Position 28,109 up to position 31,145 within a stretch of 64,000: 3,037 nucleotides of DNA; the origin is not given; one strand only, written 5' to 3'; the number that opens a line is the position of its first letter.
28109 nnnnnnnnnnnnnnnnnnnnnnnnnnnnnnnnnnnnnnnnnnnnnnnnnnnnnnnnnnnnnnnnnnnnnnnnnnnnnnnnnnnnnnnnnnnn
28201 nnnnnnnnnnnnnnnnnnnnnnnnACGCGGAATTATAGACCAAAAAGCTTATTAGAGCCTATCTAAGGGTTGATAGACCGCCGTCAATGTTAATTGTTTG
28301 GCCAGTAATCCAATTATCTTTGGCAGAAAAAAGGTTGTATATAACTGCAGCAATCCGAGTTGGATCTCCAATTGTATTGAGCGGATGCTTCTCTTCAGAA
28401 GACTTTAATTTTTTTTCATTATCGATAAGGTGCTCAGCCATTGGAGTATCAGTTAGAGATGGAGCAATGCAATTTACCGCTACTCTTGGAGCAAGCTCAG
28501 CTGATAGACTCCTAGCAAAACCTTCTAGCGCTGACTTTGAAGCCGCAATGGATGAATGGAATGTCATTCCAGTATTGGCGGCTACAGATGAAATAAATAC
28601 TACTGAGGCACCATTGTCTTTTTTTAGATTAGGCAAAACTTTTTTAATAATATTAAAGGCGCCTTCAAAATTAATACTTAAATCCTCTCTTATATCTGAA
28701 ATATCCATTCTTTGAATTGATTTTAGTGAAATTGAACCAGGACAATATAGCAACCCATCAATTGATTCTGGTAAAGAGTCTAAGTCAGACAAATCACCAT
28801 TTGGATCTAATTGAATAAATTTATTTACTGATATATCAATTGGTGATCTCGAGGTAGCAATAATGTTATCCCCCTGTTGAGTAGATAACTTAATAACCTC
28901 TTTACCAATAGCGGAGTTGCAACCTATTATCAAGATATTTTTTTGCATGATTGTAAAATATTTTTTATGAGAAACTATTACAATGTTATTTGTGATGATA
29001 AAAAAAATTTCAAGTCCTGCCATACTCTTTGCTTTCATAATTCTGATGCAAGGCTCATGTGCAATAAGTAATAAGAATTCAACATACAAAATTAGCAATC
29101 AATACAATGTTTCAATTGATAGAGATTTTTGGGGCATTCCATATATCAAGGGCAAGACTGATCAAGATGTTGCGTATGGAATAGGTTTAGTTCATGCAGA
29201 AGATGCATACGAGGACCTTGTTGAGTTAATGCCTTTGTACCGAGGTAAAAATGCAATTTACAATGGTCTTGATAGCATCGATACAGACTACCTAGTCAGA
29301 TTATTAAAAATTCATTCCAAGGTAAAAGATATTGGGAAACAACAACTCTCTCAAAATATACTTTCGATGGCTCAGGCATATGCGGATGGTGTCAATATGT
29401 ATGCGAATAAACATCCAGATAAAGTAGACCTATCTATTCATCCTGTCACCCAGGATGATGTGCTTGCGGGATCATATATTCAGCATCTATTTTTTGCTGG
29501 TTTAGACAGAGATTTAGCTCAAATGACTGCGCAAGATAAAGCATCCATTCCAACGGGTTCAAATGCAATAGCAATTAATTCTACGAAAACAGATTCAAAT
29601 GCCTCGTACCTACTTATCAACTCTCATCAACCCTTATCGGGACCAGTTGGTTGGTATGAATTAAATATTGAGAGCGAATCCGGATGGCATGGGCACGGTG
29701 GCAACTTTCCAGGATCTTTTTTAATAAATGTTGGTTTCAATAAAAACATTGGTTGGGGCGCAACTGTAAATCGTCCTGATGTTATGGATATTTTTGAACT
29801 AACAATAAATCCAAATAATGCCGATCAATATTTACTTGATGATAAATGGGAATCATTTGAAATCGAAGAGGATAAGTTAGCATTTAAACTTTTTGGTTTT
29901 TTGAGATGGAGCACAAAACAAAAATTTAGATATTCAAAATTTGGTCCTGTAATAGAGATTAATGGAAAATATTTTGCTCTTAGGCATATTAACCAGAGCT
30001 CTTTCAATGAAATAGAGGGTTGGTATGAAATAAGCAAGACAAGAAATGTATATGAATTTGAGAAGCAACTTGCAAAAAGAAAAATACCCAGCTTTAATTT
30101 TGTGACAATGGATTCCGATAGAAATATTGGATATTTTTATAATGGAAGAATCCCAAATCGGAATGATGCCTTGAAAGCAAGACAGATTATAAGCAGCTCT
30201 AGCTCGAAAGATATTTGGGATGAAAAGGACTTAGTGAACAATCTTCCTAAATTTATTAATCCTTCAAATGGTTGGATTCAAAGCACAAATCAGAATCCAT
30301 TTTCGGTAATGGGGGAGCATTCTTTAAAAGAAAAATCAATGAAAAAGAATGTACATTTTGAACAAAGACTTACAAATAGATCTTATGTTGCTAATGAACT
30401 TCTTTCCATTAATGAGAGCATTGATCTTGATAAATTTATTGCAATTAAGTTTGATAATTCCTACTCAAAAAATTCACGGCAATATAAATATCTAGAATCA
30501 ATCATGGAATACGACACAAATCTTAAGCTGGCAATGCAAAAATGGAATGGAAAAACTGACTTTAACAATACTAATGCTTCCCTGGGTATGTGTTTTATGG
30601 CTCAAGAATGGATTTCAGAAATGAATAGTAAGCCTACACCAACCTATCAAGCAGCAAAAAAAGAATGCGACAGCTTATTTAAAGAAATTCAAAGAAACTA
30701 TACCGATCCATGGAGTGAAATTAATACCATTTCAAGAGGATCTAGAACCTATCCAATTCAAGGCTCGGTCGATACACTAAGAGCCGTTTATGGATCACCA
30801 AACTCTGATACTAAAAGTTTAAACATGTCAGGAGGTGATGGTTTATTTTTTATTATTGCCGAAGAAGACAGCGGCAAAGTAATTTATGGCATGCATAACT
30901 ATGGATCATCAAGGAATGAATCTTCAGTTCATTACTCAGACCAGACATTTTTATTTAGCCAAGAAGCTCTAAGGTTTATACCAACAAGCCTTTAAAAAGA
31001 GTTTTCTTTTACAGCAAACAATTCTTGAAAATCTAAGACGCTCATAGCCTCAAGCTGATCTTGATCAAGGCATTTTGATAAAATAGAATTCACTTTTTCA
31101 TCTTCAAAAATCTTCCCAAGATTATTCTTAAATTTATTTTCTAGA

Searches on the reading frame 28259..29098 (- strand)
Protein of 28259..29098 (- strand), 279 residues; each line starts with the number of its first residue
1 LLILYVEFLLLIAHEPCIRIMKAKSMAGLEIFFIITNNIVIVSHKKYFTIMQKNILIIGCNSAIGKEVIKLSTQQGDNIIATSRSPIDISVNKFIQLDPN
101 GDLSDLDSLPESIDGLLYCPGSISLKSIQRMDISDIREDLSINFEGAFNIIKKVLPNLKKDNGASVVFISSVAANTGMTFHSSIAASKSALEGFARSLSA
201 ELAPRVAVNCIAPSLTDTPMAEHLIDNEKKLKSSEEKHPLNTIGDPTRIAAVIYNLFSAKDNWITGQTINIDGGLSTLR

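Call 57: search_protein_families(library=pfam, max_evalue=0.00001, proteins=[window:28259-29098:-])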
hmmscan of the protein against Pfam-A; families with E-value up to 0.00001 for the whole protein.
window:28259-29098:- (279 aa): 4 families
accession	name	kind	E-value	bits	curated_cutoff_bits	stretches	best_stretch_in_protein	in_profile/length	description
PF13561.12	adh_short_C2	-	1.4e-33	116.9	27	1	111-276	70-236/236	Enoyl-(Acyl carrier protein) reductase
PF00106.31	adh_short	-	1.8e-28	99.8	26.6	1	111-227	76-193/195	short chain dehydrogenase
PF23441.1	SDR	-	3.7e-11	43.3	27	1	114-275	92-255/258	SDR-like rossmann domain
PF08659.16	KR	-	3.9e-08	33.9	22.6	0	106-209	75-174/180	KR domain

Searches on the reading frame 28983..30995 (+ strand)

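Call 57: search_protein_families(library=pfam, max_evalue=0.00001, proteins=[window:28983-30995:+])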
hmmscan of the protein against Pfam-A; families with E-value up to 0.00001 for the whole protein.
window:28983-30995:+ (670 aa): 1 family
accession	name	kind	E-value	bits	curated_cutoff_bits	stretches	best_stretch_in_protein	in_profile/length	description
PF01804.23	Penicil_amidase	-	5.4e-90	303.8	21.3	1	42-665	1-665/675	Penicillin amidase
